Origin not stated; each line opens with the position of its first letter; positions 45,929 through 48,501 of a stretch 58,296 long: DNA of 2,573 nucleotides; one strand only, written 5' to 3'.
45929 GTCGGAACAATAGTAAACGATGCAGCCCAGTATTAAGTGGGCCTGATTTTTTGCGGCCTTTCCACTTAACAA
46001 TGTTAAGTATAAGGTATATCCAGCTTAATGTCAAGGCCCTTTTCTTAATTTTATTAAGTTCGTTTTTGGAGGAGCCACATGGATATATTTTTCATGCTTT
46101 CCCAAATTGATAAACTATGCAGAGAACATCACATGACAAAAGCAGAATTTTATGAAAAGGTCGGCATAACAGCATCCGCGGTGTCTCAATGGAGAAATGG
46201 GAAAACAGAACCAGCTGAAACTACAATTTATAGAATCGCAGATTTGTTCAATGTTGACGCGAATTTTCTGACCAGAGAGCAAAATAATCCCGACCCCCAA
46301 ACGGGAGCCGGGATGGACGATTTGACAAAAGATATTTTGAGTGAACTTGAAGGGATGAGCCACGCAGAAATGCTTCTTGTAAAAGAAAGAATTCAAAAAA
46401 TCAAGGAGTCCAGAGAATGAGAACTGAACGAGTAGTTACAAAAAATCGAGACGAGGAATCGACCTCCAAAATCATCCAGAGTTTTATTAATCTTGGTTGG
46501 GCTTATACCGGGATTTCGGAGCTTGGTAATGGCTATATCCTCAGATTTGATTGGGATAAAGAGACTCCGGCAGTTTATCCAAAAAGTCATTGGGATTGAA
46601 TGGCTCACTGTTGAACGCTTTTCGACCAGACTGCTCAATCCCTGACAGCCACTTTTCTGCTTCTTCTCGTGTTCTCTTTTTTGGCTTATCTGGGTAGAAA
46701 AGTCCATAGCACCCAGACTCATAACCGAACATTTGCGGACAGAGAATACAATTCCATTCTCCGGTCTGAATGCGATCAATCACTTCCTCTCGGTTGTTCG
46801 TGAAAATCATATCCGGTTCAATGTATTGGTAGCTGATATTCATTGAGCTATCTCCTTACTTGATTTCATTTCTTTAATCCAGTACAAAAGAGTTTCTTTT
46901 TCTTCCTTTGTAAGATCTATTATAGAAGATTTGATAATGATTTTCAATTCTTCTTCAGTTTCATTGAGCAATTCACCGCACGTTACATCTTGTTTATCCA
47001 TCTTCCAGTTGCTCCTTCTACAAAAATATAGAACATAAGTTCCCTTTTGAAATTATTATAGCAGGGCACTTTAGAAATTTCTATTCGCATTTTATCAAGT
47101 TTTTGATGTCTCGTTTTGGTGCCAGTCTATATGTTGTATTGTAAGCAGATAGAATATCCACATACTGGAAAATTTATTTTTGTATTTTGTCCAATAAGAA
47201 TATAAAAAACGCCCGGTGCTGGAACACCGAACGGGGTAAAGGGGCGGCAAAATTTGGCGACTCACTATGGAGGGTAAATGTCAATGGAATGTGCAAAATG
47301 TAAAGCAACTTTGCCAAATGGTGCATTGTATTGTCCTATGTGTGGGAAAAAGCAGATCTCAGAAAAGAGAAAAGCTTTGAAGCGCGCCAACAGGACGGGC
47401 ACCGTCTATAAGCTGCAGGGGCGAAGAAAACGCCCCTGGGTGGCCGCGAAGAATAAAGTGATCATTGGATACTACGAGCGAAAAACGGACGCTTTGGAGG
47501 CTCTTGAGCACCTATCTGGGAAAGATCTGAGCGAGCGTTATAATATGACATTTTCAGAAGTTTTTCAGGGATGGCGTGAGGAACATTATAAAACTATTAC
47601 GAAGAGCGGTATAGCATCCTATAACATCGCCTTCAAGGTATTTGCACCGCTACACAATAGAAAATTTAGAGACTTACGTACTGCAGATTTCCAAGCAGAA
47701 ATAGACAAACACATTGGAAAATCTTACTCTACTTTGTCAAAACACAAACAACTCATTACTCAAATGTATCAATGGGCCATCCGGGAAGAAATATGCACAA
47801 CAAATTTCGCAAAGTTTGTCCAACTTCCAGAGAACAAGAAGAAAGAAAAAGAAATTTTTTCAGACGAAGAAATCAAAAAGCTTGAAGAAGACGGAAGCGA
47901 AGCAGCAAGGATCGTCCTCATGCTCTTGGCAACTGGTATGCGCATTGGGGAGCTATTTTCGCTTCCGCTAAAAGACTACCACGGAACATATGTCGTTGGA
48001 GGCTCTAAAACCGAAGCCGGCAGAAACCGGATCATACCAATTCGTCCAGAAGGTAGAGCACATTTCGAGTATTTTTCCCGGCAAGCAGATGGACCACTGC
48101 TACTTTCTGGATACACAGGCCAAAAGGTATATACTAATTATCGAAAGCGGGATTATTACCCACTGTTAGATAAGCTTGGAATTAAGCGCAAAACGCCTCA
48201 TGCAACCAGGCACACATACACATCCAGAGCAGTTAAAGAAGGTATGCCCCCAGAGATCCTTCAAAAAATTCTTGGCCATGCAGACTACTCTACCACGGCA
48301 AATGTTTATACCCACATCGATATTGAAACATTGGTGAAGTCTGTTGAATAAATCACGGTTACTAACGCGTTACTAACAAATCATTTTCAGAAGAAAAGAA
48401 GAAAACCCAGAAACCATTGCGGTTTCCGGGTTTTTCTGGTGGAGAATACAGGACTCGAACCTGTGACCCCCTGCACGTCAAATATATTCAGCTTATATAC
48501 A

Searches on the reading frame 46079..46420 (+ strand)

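Call 106: search_protein_families(library=pfam, proteins=[window:46079-46420:+], max_evalue=0.01)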
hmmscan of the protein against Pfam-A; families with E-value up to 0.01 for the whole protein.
window:46079-46420:+ (113 aa): 5 families
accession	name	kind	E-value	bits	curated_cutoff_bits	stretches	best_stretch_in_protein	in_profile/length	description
PF01381.28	HTH_3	-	1.4e-11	44.7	23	1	13-63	4-54/55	Helix-turn-helix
PF13443.12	HTH_26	-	7.1e-09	36.2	22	1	10-60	2-53/63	Cro/C1-type HTH DNA-binding domain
PF12844.13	HTH_19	-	0.00016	21.9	30.2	1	17-64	11-58/64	Helix-turn-helix domain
PF13560.12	HTH_31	-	0.0006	20.5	27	1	14-61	10-58/64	Helix-turn-helix domain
PF24852.1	DUF7726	-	0.0084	16.7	26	0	9-54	13-60/73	Domain of unknown function (DUF7726)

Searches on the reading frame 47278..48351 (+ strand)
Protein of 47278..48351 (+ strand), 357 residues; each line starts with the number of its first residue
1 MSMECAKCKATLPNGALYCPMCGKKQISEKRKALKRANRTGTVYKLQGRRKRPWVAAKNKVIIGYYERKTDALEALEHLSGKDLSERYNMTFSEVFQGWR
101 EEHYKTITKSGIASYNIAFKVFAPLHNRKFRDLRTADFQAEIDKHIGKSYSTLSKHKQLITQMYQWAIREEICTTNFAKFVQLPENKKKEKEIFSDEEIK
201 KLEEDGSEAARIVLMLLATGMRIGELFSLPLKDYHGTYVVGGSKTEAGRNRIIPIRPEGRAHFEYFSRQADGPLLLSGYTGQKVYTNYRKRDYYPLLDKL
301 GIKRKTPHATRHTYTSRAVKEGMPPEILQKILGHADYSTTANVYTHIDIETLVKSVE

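Call 3: search_protein_families(library=pfam, proteins=[window:47278-48351:+], max_evalue=1)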
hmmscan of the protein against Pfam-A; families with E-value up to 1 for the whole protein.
window:47278-48351:+ (357 aa): 7 families
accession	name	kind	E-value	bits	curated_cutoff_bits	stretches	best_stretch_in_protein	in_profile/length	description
PF00589.27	Phage_integrase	-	5.9e-18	65.7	27.1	1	208-348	23-169/172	Phage integrase family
PF22022.2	Phage_int_M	-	0.0032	18.1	27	1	92-178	1-90/96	Phage integrase central domain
PF12773.13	DZR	-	0.0091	16.6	27.3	1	5-26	1-22/45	Double zinc ribbon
PF13240.11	Zn_Ribbon_1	-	0.012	15.9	25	1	5-25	2-22/23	zinc-ribbon domain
PF17032.10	Zn_ribbon_15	-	0.07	14.4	28.9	1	3-23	53-73/73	zinc-ribbon family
PF18912.6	DZR_2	-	0.18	12.1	27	1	5-26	24-46/56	Double zinc ribbon domain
PF13248.11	Zn_ribbon_3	-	0.66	10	27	0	4-25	4-25/26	zinc-ribbon domain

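Call 4: search_protein_families(library=phrogs, proteins=[window:47278-48351:+], max_evalue=0.1)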
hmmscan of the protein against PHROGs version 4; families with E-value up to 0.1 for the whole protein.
window:47278-48351:+ (357 aa): 11 families
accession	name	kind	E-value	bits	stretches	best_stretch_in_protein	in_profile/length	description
phrog_1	-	integration and excision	1e-48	168.1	1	32-354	99-442/611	integrase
phrog_216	-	integration and excision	1.2e-25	91.2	1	151-355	13-232/301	integrase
phrog_7685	-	integration and excision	1.5e-10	42.1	1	279-348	157-224/240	integrase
phrog_23271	-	unknown function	2.8e-05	25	1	306-342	10-46/67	-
phrog_7269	-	integration and excision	0.0015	19.4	1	300-355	24-77/89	integrase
phrog_6586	-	unknown function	0.0022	18.9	1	2-49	3-49/129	-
phrog_34557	-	integration and excision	0.0085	16.8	1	299-340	120-160/183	integrase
phrog_32168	-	unknown function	0.0095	17.2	1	4-24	4-24/63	-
phrog_15459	-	unknown function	0.01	16.7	1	154-226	25-96/123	-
phrog_2546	-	unknown function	0.059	14.6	1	3-105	1-96/180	-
phrog_9208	-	integration and excision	0.083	13.7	0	306-339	189-222/241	integrase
